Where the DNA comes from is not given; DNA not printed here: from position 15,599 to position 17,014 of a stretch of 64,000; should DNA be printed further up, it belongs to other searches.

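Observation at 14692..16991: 2.2-kb two-gene cassette (DUF4145-like plus a 371-aa unknown) exactly bounded by 116-bp direct repeats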

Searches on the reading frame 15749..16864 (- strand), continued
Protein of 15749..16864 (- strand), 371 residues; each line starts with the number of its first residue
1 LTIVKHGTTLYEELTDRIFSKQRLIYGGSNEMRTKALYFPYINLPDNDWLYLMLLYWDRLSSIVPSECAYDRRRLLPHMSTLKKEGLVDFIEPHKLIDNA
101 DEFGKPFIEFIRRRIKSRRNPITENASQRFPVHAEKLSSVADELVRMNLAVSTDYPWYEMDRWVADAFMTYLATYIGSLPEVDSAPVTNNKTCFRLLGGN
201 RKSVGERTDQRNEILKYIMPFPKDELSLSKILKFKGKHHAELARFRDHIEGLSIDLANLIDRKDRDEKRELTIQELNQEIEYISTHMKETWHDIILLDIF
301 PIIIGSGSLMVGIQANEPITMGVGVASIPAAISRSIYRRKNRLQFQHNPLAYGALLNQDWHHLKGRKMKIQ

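Call 52: search_solved_structures(query=A2, max_evalue=1, show_alignments=2)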
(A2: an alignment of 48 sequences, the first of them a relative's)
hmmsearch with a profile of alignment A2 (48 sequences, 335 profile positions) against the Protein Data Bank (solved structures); distinct sequences matched with E-value up to 1: 8.
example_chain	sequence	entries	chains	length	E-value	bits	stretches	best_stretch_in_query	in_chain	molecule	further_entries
1ls4_A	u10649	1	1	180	0.011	18.1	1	190-309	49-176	Apolipophorin-III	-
1aep_A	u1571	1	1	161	0.012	18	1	191-309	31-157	APOLIPOPHORIN III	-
4zry_B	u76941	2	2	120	0.031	16.7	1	212-279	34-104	Keratin, type II cytoskeletal 1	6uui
6jfv_B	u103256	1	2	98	0.068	15.5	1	211-280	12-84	Keratin, type II cytoskeletal 5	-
3tnu_B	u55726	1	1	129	0.086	15.2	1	210-280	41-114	Keratin, type II cytoskeletal 5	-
2p61_A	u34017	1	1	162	0.18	14.1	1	208-269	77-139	Hypothetical protein TM_1646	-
2qk2_A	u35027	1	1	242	0.23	13.8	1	204-284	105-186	LP04448p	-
1aq5_A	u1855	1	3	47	0.59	12.5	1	196-233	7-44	CARTILAGE MATRIX PROTEIN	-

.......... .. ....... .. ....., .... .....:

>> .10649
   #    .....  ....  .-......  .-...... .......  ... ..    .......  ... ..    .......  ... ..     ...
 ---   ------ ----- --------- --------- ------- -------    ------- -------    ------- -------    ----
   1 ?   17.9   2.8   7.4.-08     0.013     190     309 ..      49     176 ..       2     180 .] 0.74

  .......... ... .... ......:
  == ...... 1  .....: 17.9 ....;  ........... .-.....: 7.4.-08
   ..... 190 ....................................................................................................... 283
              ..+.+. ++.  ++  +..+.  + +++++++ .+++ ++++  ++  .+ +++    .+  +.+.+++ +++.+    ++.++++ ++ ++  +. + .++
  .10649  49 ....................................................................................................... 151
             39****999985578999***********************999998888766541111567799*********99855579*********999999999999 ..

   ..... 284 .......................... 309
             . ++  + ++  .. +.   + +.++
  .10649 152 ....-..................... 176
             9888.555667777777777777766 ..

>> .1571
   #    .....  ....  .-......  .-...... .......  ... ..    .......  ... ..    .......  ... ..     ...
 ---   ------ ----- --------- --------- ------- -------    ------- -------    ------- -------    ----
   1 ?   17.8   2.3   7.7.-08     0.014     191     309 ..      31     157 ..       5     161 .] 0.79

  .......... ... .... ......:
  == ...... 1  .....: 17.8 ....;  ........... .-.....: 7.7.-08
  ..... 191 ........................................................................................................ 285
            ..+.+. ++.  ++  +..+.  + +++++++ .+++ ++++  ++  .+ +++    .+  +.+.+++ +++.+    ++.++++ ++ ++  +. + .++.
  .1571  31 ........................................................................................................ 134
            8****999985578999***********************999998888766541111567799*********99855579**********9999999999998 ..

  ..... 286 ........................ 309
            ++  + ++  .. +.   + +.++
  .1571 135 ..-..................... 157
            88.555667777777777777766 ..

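Call 57: find_related_loci(query=A2, collection=viral_contigs, flank=6000)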
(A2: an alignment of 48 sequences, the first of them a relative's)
Query A2 (340 aa) in viral_contigs; peptide patterns used: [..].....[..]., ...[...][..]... (x = any residue, [..] = any of these).
21 stretches matched a pattern, but none encodes a relative of the query by tblastn (E <= 1e-3).
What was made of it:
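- Tried and rejected: DUF6236 is absent from viral contigs (call 57).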

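Call 70: search_protein_families(library=ncbifam, proteins=[window:15749-16771:-], max_evalue=0.01)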
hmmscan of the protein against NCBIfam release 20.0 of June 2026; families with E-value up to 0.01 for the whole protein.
window:15749-16771:- (340 aa): 0 families

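Call 71: search_protein_families(library=phrogs, proteins=[window:15749-16771:-], max_evalue=0.01)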
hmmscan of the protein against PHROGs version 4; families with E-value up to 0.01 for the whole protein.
window:15749-16771:- (340 aa): 1 family
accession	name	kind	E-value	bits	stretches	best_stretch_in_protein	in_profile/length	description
phrog_23128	-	unknown function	1.2e-07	32.4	1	184-267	135-215/288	-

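Call 77: search_protein_families(library=pfam, alignment_id=A7, max_evalue=0.00001)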
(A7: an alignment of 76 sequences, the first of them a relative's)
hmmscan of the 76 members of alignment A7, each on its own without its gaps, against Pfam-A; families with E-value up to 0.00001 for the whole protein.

A. member 1, L001:7314-9980:- (888 aa): 0 families

B. families by the number of members that match (of 76 scanned): 86 families (the first 25 are shown)
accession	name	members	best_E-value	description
PF00271.37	Helicase_C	3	5e-18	Helicase conserved C-terminal domain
PF00270.35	DEAD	3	9.5e-16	DEAD/DEAH box helicase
PF04851.21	ResIII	2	5.2e-22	Type III restriction enzyme, res subunit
PF13304.12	AAA_21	2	3.4e-20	AAA domain, putative AbiEii toxin, Type IV TA system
PF01844.29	HNH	2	7.7e-12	HNH endonuclease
PF01266.30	DAO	2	9.4e-08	FAD dependent oxidoreductase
PF02463.25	SMC_N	2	2.8e-07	RecF/RecN/SMC N terminal domain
PF02384.22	N6_Mtase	2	3.2e-06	N-6 DNA Methylase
PF00476.26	DNA_pol_A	1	1.8e-162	DNA polymerase family A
PF07971.18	Glyco_hydro_92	1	1e-139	Glycosyl hydrolase family 92 catalytic domain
PF18135.7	Type_ISP_C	1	3.6e-107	Type ISP C-terminal specificity domain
PF02534.20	T4SS-DNA_transf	1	2.5e-102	Type IV secretory system Conjugative DNA transfer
PF02421.24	FeoB_N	1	2.7e-64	Ferrous iron transport protein B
PF17678.7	Glyco_hydro_92N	1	9.1e-63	Glycosyl hydrolase family 92 N-terminal domain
PF00905.27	Transpeptidase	1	1.3e-52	Penicillin binding protein transpeptidase domain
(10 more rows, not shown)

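Call 78: search_protein_families(library=padloc, alignment_id=A7, max_evalue=1e-8)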
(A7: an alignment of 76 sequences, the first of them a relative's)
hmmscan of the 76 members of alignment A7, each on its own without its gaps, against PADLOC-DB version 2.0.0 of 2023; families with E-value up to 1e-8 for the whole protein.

A. member 1, L001:7314-9980:- (888 aa): 0 families

B. families by the number of members that match (of 76 scanned): 282 families (the first 25 are shown)
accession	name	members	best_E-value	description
PDLC04135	mad3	3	1.8e-17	mads_3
PDLC02707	PbeA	2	1.2e-78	PbeA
PDLC02704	PbeA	2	1.1e-68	PbeA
PDLC02703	PbeA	2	2.8e-51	PbeA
PDLC02706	PbeA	2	1.7e-28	PbeA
PDLC02980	AriA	2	7.4e-21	-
PDLC00091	GajA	2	7.4e-16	AAA ATPase domain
PDLC00631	ZorD1|ZorD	2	5.3e-14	"SWI2/SNF2 helicase, Mrr-like nuclease"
PDLC00013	DruE1|DruE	1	0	SNF2 family N-terminal domain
PDLC00513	JetC1|JetC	1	0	DUF3584 domain; MukB-like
PDLC03597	REase_MTase_IIG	1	0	Type IIG restriction enzyme-methyltransferase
PDLC03051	REase_MTase_I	1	0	Type I restriction enzyme-methyltransferase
PDLC03632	MTase_III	1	1.2e-281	Type III methyltransferase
PDLC02377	pAgo_I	1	2.7e-198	Class I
PDLC00014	DruE2|DruE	1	7.9e-189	SNF2 family N-terminal domain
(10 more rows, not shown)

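Call 79: find_encoding_contigs(protein=P0005, flank=8000, max_places=2)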
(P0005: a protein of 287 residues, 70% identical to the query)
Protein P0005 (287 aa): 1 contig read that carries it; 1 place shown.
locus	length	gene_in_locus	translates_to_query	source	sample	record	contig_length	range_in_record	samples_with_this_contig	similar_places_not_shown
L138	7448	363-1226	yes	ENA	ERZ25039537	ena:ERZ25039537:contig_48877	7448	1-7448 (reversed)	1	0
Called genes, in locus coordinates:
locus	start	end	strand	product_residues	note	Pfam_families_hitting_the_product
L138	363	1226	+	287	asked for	PF19749:DUF6236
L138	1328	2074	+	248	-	-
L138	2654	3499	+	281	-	PF00932:LTD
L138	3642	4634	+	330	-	PF12773:DZR, PF13240:Zn_Ribbon_1 (weak), PF13248:Zn_ribbon_3 (weak), PF16656:Pur_ac_phosph_N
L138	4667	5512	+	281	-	PF12773:DZR, PF13248:Zn_ribbon_3 (faint), PF24463:DUF7577 (faint), PF13240:Zn_Ribbon_1 (weak), PF16656:Pur_ac_phosph_N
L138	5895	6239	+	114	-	-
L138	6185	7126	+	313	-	PF03372:Exo_endo_phos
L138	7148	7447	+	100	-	?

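Call 80: find_encoding_contigs(protein=P0002, flank=8000, max_places=2)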
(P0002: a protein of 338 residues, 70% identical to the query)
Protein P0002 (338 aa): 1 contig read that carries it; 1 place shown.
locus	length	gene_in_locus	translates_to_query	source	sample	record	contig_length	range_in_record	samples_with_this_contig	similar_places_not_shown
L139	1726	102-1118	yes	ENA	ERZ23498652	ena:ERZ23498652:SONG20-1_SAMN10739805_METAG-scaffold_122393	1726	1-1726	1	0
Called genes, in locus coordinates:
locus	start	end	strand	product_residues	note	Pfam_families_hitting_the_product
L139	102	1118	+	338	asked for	PF19749:DUF6236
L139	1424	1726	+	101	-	?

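Call 82: search_protein_families(library=pfam, proteins=[L138:1328-2071:+, L138:363-1223:+], max_evalue=0.01)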
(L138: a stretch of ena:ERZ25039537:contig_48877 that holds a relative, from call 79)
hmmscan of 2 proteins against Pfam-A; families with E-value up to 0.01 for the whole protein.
L138:1328-2071:+ (248 aa): 0 families

L138:363-1223:+ (287 aa): 1 family
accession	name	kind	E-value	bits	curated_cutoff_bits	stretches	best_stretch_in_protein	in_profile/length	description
PF19749.4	DUF6236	-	9.9e-11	41.8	26.2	1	137-248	176-286/324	Family of unknown function (DUF6236)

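Call 87: fold_search(model_id=the predicted structure, library=viral)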
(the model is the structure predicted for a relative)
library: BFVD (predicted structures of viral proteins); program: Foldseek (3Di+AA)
matches with E <= 10: 123; with E <= 0.001: 0
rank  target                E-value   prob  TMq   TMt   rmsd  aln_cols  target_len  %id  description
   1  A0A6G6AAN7            1.9e-01  0.63  0.19  0.20  12.0       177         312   13  Uncharacterized protein [Borely moumouvirus]
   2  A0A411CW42            7.1e-01  0.04  0.10  0.11  29.5       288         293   11  (no name in the UniProt tables at hand)
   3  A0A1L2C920            7.5e-01  0.09  0.17  0.08  21.3       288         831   11  Peptidoglycan hydrolase [Pseudomonas phage ZC03]
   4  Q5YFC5                7.9e-01  0.13  0.17  0.18  25.0       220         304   10  Uncharacterized protein [Singapore grouper iridovirus]
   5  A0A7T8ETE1            1.3e+00  0.07  0.11  0.17  17.2       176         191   12  (no name in the UniProt tables at hand)
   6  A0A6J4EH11            1.7e+00  0.04  0.11  0.15  30.2       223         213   10  (no name in the UniProt tables at hand)
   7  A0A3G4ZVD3            1.8e+00  0.06  0.18  0.17  10.5       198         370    7  Uncharacterized protein [Dasosvirus sp.]
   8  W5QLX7                1.9e+00  0.15  0.19  0.27  14.0       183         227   12  NS3 [Orungo virus]
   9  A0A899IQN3            1.9e+00  0.08  0.16  0.21  12.8       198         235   10  (no name in the UniProt tables at hand)
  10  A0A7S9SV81            2.0e+00  0.06  0.14  0.19  18.5       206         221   13  (no name in the UniProt tables at hand)
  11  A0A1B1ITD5            2.2e+00  0.04  0.12  0.12  32.2       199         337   16  (no name in the UniProt tables at hand)
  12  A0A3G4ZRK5            2.3e+00  0.12  0.15  0.29  14.9       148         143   12  Uncharacterized protein [Dasosvirus sp.]
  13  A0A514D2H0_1          2.3e+00  0.05  0.12  0.05  18.4       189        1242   11  RNA-dependent RNA polymerase [Riboviria sp.]
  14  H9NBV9                2.4e+00  0.18  0.13  0.36   6.0        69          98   10  (no name in the UniProt tables at hand)
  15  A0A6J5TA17            2.5e+00  0.06  0.13  0.20  15.8       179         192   14  Uncharacterized protein [uncultured Caudovirales phage]
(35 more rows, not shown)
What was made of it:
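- Tried and rejected: BFVD gave nothing at E up to 0.001 (call 87).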

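Call 89: search_protein_families(library=padloc, proteins=[L138:1328-2071:+], max_evalue=0.001)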
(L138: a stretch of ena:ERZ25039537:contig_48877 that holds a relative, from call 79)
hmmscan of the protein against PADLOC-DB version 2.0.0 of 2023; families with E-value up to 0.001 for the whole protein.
L138:1328-2071:+ (248 aa): 0 families

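Call 90: search_solved_structures(query=L138:1328-2071:+, max_evalue=1)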
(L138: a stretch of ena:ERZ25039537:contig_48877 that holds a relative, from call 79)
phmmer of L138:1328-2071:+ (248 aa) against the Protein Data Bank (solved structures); distinct sequences matched with E-value up to 1: 2.
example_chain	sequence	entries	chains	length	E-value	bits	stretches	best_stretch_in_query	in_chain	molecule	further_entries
2jqq_A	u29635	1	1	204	0.18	14.4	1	127-171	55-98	Conserved oligomeric Golgi complex subunit 2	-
7mwr_B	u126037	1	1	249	0.99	12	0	137-219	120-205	LHD101B4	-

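Call 92: list_cluster_members(proteins=[P0001, P0059, P0005])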
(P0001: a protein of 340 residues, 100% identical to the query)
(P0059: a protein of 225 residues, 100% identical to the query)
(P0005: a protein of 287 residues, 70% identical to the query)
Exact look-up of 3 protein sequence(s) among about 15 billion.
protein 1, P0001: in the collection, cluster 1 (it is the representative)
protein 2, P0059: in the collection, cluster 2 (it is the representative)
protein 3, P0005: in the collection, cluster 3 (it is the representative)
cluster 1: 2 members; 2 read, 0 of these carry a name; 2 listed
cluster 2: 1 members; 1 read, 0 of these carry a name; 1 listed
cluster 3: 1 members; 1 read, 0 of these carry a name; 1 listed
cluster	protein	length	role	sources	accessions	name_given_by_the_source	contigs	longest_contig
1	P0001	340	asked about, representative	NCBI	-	-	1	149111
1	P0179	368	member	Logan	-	-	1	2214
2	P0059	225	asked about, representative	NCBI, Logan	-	-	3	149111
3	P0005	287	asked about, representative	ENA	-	-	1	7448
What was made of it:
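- Tried and rejected: The cluster look-up gave no organism name (call 92).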

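Call 98: search_protein_representatives(alignment_id=A2)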
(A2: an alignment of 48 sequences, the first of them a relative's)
Query: 48 sequences, 335 profile positions. Proteins with E-value up to 0.001 (for the whole library): 4173; up to 1e-10: 2361; up to 1e-30: 848. The best 150 are listed.
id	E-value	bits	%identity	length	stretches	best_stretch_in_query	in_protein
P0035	8.6e-129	445.9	-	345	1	1-332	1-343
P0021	7.9e-125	432.9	-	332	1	1-327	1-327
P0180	4.2e-124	430.5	-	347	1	1-332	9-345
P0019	5.0e-122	423.7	-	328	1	1-330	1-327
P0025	1.5e-121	422.1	-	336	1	1-330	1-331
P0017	5.2e-121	420.3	-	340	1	1-333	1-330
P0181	5.9e-114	397.1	-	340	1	1-332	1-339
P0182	2.6e-112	391.7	-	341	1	1-332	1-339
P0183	1.1e-111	389.7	-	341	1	1-333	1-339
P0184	1.7e-111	389.0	-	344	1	1-332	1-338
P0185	3.8e-110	384.6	-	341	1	1-333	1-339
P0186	4.7e-108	377.7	-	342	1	1-330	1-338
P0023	1.7e-107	375.9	-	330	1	1-332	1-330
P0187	5.5e-107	374.2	-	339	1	1-332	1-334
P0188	2.8e-106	371.9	-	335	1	1-332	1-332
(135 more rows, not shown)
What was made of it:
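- On DUF6236 (PF19749): The representative library holds 4173 matches at E up to 1e-3, and the top 150 are mostly stand-alone proteins of about 300-380 aa, plus some shorter fragments (call 98).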

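Call 100: find_encoding_contigs(protein=P0010, flank=5000, max_places=3)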
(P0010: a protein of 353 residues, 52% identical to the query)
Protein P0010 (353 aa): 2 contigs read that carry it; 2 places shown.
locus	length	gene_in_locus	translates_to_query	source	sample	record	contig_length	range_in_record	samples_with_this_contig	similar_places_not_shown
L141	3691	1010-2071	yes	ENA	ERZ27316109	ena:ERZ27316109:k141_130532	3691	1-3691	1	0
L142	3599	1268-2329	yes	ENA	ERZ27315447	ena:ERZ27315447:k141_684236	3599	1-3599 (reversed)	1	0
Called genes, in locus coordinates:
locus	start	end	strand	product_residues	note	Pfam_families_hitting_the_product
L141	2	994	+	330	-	?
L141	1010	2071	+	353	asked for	PF19749:DUF6236 (weak)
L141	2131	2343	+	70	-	-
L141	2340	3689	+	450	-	?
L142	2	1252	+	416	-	?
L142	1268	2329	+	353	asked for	PF19749:DUF6236 (weak)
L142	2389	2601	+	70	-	-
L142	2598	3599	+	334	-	?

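Call 101: find_encoding_contigs(protein=P0004, flank=5000, max_places=3)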
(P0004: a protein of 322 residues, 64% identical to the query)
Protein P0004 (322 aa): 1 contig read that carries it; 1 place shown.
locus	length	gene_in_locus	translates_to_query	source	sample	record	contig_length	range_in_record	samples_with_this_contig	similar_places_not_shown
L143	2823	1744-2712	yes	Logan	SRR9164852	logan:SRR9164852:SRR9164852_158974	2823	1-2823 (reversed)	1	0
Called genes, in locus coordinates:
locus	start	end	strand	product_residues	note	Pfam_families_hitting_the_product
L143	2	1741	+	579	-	?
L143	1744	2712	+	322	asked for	-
